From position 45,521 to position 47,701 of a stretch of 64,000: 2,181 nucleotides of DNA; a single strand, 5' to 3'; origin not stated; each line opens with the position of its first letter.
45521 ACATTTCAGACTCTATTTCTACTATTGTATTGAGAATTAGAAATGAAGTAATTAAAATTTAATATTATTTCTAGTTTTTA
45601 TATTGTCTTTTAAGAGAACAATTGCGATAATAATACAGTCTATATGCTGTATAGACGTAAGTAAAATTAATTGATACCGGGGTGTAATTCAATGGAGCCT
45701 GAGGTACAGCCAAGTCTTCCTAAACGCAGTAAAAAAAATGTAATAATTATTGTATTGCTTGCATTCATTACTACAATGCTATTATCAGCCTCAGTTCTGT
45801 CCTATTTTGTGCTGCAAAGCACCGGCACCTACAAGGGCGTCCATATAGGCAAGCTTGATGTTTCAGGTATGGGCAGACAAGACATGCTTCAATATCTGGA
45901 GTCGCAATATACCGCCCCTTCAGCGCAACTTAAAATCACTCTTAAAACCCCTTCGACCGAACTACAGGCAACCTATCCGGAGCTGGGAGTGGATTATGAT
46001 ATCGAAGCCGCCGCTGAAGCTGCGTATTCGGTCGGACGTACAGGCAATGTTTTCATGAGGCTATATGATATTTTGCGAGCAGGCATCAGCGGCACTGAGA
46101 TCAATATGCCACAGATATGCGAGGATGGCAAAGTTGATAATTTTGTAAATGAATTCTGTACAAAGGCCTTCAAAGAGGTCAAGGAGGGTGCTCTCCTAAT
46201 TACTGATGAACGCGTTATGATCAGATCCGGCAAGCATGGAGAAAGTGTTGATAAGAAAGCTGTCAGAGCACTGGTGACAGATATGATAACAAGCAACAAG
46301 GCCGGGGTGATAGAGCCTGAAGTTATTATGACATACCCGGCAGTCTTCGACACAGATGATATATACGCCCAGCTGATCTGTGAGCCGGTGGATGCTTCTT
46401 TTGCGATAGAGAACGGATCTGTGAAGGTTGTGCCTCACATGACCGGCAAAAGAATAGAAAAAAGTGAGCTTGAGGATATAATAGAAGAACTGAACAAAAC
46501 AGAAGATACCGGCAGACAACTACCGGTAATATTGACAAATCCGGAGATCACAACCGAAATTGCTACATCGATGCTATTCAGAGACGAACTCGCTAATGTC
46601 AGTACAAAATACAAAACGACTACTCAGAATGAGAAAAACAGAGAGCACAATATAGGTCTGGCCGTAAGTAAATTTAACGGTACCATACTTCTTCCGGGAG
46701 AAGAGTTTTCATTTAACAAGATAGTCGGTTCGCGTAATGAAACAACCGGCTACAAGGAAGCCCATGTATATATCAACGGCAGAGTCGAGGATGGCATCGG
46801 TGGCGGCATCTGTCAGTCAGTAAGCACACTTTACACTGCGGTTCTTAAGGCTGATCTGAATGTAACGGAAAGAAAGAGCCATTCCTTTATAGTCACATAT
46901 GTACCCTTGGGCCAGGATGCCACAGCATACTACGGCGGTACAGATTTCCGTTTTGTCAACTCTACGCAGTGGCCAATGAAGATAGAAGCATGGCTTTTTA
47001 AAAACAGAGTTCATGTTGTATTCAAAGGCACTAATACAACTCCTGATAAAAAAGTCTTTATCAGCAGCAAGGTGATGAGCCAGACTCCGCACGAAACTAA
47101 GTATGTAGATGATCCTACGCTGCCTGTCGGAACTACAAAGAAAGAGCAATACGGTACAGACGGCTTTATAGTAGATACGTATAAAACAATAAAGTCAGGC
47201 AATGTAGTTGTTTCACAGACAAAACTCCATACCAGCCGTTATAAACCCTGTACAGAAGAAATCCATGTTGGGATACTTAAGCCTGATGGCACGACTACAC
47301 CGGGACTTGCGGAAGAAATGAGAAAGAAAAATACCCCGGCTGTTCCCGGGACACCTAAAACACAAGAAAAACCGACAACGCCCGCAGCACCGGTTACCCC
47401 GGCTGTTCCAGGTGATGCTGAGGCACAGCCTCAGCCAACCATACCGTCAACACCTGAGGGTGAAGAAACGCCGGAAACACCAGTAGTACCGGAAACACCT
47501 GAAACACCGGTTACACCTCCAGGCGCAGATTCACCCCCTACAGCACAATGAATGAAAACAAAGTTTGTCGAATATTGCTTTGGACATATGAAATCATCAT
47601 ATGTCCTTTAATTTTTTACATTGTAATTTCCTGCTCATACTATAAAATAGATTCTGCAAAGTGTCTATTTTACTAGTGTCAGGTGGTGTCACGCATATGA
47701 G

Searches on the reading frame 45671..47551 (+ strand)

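Call 83: search_protein_families(library=ncbifam, proteins=[window:45671-47551:+], max_evalue=1e-10)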
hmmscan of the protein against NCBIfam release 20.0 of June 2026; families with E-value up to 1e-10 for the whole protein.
window:45671-47551:+ (626 aa): 3 families
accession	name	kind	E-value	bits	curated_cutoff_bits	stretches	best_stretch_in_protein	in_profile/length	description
NF033128.2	vanW-gen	equivalog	6.9e-17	61.9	365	1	307-448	55-199/271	glycopeptide resistance accessory protein VanW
NF033123.1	vanW-G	exception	2.9e-13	50.2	600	1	298-441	50-192/273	glycopeptide resistance accessory protein VanW-G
NF033122.1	vanW-B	exception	2.4e-11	43.4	610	1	309-406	58-153/275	glycopeptide resistance accessory protein VanW-B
